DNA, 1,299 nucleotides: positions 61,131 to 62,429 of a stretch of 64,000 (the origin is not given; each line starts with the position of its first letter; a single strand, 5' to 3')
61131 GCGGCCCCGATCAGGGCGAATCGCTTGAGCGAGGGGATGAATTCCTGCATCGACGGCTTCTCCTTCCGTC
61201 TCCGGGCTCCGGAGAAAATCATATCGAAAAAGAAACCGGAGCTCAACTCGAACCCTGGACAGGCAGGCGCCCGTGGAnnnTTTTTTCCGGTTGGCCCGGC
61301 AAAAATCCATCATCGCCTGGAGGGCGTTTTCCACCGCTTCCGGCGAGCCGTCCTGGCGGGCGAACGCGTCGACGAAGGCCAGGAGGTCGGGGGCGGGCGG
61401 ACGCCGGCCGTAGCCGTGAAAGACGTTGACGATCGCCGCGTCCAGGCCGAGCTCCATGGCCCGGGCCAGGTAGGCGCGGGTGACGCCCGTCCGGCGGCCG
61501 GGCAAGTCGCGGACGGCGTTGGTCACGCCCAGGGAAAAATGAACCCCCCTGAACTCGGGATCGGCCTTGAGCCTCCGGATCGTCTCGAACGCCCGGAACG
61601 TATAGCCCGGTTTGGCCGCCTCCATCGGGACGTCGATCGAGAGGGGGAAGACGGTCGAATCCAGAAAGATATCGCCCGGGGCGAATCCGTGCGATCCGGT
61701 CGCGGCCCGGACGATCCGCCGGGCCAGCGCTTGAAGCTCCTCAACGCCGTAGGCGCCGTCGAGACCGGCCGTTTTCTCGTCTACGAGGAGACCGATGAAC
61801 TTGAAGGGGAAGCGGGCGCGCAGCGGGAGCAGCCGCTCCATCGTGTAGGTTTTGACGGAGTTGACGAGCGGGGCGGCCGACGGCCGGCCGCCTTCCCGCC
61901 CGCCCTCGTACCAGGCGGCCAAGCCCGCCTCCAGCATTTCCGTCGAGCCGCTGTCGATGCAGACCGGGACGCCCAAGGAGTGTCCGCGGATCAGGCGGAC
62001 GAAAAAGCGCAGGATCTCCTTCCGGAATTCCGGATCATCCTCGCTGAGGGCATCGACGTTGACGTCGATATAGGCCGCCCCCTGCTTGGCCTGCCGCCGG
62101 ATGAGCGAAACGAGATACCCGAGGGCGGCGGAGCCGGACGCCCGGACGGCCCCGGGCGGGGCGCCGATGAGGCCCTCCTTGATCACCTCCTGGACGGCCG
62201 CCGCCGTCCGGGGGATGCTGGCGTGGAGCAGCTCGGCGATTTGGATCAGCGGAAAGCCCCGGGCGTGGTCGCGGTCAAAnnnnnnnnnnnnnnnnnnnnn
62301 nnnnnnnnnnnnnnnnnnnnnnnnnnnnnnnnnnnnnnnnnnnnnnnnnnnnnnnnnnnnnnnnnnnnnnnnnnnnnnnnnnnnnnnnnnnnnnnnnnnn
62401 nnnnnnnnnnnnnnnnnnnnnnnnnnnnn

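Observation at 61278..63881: Unusual triple-domain fusion: MetF (MTHFR) + MetV-like Cys-rich domain + pterin-binding methyl-THF domain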

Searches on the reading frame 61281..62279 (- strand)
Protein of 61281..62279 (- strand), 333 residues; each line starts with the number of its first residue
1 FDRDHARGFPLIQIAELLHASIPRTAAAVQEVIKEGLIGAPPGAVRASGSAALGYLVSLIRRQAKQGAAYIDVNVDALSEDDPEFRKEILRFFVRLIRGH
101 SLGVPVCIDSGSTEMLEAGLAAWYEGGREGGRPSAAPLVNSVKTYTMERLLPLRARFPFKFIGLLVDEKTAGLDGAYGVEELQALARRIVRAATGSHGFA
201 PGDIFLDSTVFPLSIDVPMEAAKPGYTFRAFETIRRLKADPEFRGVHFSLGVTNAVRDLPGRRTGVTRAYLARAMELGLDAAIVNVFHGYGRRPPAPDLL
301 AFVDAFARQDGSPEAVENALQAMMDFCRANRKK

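Call 46: search_protein_representatives(protein=window:61281-62279:-)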
Query: 333 residues. Proteins with E-value up to 0.001 (for the whole library): 576; up to 1e-10: 94; up to 1e-30: 31. The best 150 are listed.
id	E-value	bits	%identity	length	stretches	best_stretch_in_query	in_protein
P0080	5.7e-113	393.9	59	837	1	1-332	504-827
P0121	1.9e-93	329.7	54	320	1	11-332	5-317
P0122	1.5e-86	307.1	50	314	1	11-332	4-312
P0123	4.6e-77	275.9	47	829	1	1-332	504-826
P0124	4.5e-69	249.6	50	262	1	11-276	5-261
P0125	1.1e-65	238.5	50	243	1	91-332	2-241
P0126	2.3e-63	230.8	46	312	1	10-330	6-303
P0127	1.9e-61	224.6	56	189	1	147-333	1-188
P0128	2.4e-59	217.7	39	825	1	1-332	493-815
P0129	5.1e-59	216.6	51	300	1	135-332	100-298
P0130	1.7e-57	211.6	42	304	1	11-331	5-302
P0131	1.9e-57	211.4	42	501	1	1-324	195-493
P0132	2.8e-57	210.9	39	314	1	11-332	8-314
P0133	1.2e-47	179.2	43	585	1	7-326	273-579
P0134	6.6e-45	170.2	39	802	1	1-323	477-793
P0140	3.1e-42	161.4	38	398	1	3-322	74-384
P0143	1.2e-38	149.6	42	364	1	7-333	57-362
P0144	3.1e-36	141.7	32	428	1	2-332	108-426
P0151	1.9e-30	122.7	41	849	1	11-287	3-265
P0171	2.7e-16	76.2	34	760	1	18-311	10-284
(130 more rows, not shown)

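Call 47: search_protein_families(library=pfam, proteins=[P0121, P0122, P0126, P0131, P0133, P0140, P0143, P0144, P0151, P0171], max_evalue=0.001)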
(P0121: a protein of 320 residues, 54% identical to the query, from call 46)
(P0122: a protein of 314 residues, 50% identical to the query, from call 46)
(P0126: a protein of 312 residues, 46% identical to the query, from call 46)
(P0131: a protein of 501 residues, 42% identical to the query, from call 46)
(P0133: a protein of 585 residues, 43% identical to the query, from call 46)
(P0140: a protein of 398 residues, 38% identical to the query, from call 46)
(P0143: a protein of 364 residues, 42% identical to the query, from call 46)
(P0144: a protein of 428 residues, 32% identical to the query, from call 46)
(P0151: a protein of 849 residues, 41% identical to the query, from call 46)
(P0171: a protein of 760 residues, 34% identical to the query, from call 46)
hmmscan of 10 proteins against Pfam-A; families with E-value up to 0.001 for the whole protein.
P0121 (320 aa): 1 family
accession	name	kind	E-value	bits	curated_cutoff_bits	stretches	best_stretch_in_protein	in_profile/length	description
PF00809.28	Pterin_bind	-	1.7e-08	34.9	25.5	1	45-269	24-243/244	Pterin binding enzyme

P0122 (314 aa): 1 family
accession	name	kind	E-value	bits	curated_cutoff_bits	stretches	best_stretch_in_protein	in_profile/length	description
PF00809.28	Pterin_bind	-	3e-05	24.2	25.5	1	41-235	21-207/244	Pterin binding enzyme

P0126 (312 aa): 1 family
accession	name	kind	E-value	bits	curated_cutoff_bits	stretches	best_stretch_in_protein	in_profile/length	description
PF00809.28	Pterin_bind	-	1.2e-11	45.1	25.5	1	34-257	17-243/244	Pterin binding enzyme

P0131 (501 aa): 2 families
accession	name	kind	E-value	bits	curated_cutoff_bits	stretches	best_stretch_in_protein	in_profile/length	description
PF12225.13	DUF5981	-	1.6e-11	44.1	23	1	92-164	7-78/95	Methylene-tetrahydrofolate reductase C terminal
PF00809.28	Pterin_bind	-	0.00071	19.7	25.5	0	275-320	58-104/244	Pterin binding enzyme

P0133 (585 aa): 1 family
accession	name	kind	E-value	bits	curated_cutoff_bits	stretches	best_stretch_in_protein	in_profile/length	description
PF00809.28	Pterin_bind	-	9.5e-13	48.8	25.5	1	320-538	27-244/244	Pterin binding enzyme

P0140 (398 aa): 1 family
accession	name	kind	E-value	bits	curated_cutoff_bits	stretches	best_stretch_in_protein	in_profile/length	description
PF12225.13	DUF5981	-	4.9e-05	23.4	23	1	2-57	40-92/95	Methylene-tetrahydrofolate reductase C terminal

P0143 (364 aa): 1 family
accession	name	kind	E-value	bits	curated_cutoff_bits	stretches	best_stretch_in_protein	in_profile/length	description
PF00809.28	Pterin_bind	-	4e-13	50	25.5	1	96-317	22-242/244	Pterin binding enzyme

P0144 (428 aa): 1 family
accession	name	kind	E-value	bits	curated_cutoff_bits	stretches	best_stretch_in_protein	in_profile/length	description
PF12225.13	DUF5981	-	6.1e-12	45.5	23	1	8-90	11-90/95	Methylene-tetrahydrofolate reductase C terminal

P0151 (849 aa): 3 families
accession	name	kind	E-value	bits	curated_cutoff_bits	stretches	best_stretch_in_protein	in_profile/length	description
PF12225.13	DUF5981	-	6.6e-18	64.6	23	1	730-815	11-93/95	Methylene-tetrahydrofolate reductase C terminal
PF02219.23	MTHFR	-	1.6e-10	41.3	24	1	350-565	36-238/287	Methylenetetrahydrofolate reductase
PF00809.28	Pterin_bind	-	2.5e-09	37.6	25.5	1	40-259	24-240/244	Pterin binding enzyme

P0171 (760 aa): 1 family
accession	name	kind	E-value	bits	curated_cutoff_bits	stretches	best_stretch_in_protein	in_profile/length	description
PF02219.23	MTHFR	-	2.3e-12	47.3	24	1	321-534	8-214/287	Methylenetetrahydrofolate reductase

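Call 49: find_encoding_contigs(protein=P0151, flank=10000, max_places=4)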
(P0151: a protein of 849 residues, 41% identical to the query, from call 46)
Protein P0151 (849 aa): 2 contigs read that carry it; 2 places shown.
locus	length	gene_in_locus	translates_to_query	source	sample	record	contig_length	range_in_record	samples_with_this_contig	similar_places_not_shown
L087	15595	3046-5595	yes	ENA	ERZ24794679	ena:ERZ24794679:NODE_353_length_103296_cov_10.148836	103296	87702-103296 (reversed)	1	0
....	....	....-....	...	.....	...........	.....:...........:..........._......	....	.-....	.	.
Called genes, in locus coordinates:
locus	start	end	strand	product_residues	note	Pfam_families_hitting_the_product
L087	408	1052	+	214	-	PF02607:B12-binding_2, PF02310:B12-binding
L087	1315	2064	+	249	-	PF07796:DUF1638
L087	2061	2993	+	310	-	PF00111:Fer2, PF17650:RACo_linker, PF17651:Raco_middle, PF14574:RACo_C_ter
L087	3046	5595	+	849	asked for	PF00809:Pterin_bind, PF02219:MTHFR, PF12225:DUF5981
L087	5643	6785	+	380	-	PF01208:URO-D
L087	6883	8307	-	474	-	PF07670:Gate, PF07664:FeoB_C, PF07670:Gate (weak)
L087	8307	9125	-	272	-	PF01926:MMR_HSR1, PF02421:FeoB_N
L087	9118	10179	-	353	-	PF02742:Fe_dep_repr_C, PF04023:FeoA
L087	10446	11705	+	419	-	PF04055:Radical_SAM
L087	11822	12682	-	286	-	PF04542:Sigma70_r2, PF04539:Sigma70_r3 (weak), PF04545:Sigma70_r4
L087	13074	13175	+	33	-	-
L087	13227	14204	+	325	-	PF01515:PTA_PTB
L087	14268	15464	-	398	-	PF00871:Acetate_kinase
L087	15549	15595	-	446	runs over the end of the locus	PF00989:PAS, PF08448:PAS_4, PF13426:PAS_9, PF00158:Sigma54_activat, PF14532:Sigma54_activ_2, PF07728:AAA_5, PF25601:AAA_lid_14, PF02954:HTH_8, +2 more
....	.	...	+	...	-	?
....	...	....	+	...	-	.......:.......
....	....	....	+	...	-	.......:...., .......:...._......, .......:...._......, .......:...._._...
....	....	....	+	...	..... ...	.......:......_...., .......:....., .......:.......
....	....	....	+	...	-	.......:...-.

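Call 50: find_encoding_contigs(protein=P0121, flank=10000, max_places=4)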
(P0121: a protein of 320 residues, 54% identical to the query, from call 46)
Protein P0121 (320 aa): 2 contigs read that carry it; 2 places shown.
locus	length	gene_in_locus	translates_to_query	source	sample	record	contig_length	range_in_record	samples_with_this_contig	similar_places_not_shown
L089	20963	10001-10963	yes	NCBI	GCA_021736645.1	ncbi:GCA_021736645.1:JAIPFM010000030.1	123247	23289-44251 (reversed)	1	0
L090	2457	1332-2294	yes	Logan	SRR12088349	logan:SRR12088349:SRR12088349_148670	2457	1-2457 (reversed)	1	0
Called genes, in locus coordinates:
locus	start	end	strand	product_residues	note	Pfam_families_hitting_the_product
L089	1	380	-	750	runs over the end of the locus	PF13385:Laminin_G_3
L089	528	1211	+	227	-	PF02517:Rce1-like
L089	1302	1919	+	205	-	PF01725:Ham1p_like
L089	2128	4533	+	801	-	PF01751:Toprim, PF01131:Topoisom_bac, PF25164:CoiA_N (faint), PF01396:Zn_ribbon_Top1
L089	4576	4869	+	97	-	PF00166:Cpn10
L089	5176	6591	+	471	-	-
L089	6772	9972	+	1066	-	PF25596:CPSase_L_D1, PF02222:ATP-grasp, PF02786:CPSase_L_D2, PF02787:CPSase_L_D3, PF25596:CPSase_L_D1, PF02786:CPSase_L_D2, PF02222:ATP-grasp, PF02142:MGS, +5 more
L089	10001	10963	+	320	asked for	PF00809:Pterin_bind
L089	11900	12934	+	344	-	PF20030:bpMoxR, PF07726:AAA_3, PF07728:AAA_5, PF17863:AAA_lid_2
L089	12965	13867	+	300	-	PF01882:DUF58, PF13519:VWA_2 (weak)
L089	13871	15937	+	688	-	PF07584:BatA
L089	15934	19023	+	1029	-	-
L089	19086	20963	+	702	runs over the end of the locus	-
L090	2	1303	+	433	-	?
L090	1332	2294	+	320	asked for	PF00809:Pterin_bind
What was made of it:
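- Close stand-alone versions of the domain exist as separate genes (calls 46, 50).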

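Call 52: find_encoding_contigs(protein=P0171, flank=8000, max_places=3)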
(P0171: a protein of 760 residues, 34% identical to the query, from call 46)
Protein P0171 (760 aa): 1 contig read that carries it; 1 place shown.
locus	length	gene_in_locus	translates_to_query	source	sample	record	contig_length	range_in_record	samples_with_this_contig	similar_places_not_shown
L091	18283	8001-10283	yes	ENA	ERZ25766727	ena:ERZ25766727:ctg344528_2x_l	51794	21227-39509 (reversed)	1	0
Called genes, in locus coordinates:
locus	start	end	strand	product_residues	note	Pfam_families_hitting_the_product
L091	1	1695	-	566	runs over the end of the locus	PF03485:Arg_tRNA_synt_N, PF00750:tRNA-synt_1d, PF05746:DALR_1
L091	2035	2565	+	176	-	PF21448:DNMK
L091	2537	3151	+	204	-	PF00156:Pribosyltran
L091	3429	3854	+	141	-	PF11969:DcpS_C, PF01230:HIT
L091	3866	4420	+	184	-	-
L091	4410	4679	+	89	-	PF01261:AP_endonuc_2 (weak)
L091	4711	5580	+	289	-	PF00795:CN_hydrolase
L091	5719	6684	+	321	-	PF00561:Abhydrolase_1, PF12146:Hydrolase_4, PF12697:Abhydrolase_6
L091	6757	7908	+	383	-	PF02746:MR_MLE_N, PF13378:MR_MLE_C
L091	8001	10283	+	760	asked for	PF02219:MTHFR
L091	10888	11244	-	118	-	-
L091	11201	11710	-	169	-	PF01408:GFO_IDH_MocA (weak), PF22725:GFO_IDH_MocA_C3 (faint)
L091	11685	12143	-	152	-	PF01408:GFO_IDH_MocA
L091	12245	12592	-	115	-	-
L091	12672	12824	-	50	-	-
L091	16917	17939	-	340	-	PF00809:Pterin_bind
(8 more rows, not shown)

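Call 53: find_encoding_contigs(protein=P0133, flank=8000, max_places=3)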
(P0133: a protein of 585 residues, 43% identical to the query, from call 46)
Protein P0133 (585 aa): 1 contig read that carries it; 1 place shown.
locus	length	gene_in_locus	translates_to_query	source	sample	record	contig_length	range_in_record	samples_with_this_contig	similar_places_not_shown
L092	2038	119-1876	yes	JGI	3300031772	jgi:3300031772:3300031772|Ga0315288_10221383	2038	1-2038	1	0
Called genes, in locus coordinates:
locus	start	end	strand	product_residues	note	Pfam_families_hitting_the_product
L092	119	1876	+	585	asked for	PF00809:Pterin_bind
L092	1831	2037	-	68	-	?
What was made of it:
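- Tried and rejected: Context of variants P0171 and P0133: uninformative (calls 52, 53).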

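Call 54: find_related_loci(query=P0151, collection=metagenome_contigs, flank=7000)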
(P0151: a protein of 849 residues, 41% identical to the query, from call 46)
Query P0151 (849 aa) in metagenome_contigs; peptide patterns used: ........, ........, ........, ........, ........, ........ (x = any residue, [..] = any of these).
30 stretches matched a pattern; 2 encode a relative of the query (tblastn E <= 1e-3); 2 distinct loci.
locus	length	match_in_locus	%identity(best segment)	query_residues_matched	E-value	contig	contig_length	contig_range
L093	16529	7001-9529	64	1-845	0e+0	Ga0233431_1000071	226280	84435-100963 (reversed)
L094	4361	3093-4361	36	317-733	8e-71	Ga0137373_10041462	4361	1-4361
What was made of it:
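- Tried and rejected: Metagenome scan for the permuted form: only one additional full-length locus (call 54).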

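Call 66: search_protein_families(library=ncbifam, proteins=[L093:1830-2822:+, L093:3091-4269:+, L093:5031-6872:+, L093:9552-10688:+, L093:10738-11802:+, L093:7001-9535:+], max_evalue=0.00001)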
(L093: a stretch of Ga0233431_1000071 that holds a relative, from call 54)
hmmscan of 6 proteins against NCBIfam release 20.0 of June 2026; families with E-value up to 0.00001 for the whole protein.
L093:1830-2822:+ (330 aa): 12 families
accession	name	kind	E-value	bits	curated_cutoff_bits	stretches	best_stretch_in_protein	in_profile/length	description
NF047996.1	corrin_MtgC_2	exception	3.6e-59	199.8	370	1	124-327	7-211/212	glycine betaine-specific corrinoid protein MtgC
TIGR02370.1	pyl_corrinoid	subfamily_domain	1.8e-54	184.1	215.3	1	125-318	2-197/197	methyltransferase cognate corrinoid protein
NF041607.1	dimeth_corrin_MtbC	equivalog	1.3e-52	178.3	350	1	126-325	2-202/203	dimethylamine corrinoid protein MtbC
NF047995.1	corrinoid_MtgC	exception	1.9e-49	168.1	310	1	123-326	6-213/215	glycine betaine-specific corrinoid protein MtgC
TIGR02082.1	metH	equivalog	1.8e-40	138.5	1010.85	1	125-314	650-840/1182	methionine synthase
NF040669.1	MtaC2_Meth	equivalog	2.2e-37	128.9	450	1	122-326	43-246/267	methanol--corrinoid protein MtaC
NF040655.1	MtaC_Meth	equivalog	2.2e-37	128.5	420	1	122-328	36-240/253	methanol--corrinoid protein MtaC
NF007024.0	PRK09490.1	equivalog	5.8e-33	113.8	1497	1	125-302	665-846/1234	methionine synthase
NF002612.0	PRK02261.1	equivalog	8.4e-14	51.3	110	1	211-297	8-94/148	methylaspartate mutase subunit S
TIGR01501.1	MthylAspMutase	equivalog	6.4e-09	35.7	135.8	1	211-297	6-92/134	methylaspartate mutase subunit S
TIGR00640.1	acid_CoA_mut_C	subfamily_domain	4.2e-08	33.2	57.45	1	216-301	12-97/132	methylmalonyl-CoA mutase C-terminal domain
NF052513.1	TransRegCarH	equivalog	1.6e-07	30.9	400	1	124-314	86-266/274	HTH-type transcriptional repressor CarH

L093:3091-4269:+ (392 aa): 4 families
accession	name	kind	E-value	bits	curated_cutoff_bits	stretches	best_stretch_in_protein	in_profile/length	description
NF004889.0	PRK06252.1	subfamily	3.7e-17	62.3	244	1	180-383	144-337/340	methylcobalamin:coenzyme M methyltransferase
TIGR01463.1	mtaA_cmuA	subfamily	1.9e-12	47.1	235.4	1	180-381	143-337/340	MtaA/CmuA family methyltransferase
NF041608.1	methylcob_mtaseMtbA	equivalog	4e-10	39.3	600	1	183-350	147-310/339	methylcobamide:CoM methyltransferase MtbA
NF040654.1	MtaA_Meth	equivalog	4.5e-09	35.7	400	1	178-382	140-335/337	methylcobamide:CoM methyltransferase MtaA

L093:5031-6872:+ (613 aa): 4 families
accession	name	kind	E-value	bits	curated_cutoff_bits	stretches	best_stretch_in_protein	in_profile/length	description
NF040756.1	corr_regen_AcsV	exception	5.9e-111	371.8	800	1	16-600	10-613/632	corrinoid activation/regeneration protein AcsV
TIGR04270.1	Rama_corrin_act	subfamily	4.3e-39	134.3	500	1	195-609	2-415/534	methylamine methyltransferase corrinoid protein reductive activase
TIGR01941.1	nqrF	equivalog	7.3e-11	41.6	295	1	16-94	43-121/405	NADH:ubiquinone reductase (Na(+)-transporting) subunit F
NF004317.0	PRK05713.1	equivalog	4.7e-06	26.1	338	1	17-93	11-84/312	iron-sulfur-binding ferredoxin reductase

L093:9552-10688:+ (378 aa): 0 families

L093:10738-11802:+ (354 aa): 0 families

L093:7001-9535:+ (844 aa): 5 families
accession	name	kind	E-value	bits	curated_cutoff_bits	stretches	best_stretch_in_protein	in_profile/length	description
NF005719.0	PRK07535.1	domain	7.6e-24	84.3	259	1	40-267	28-233/268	methyltetrahydrofolate:corrinoid/iron-sulfur protein methyltransferase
NF006396.0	PRK08645.1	equivalog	3e-17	61.9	453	1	331-563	325-555/611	bifunctional homocysteine S-methyltransferase/methylenetetrahydrofolate reductase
TIGR02082.1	metH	equivalog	7.6e-15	53.6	1010.85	1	39-302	370-625/1182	methionine synthase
NF040758.1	CODH_ACS_meth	exception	6.3e-13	48.7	370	1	4-262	5-232/261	carbon monoxide dehydrogenase/acetyl-CoA synthase methytransferase subunit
NF007024.0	PRK09490.1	equivalog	4.3e-07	28.1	1497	1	40-303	388-643/1234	methionine synthase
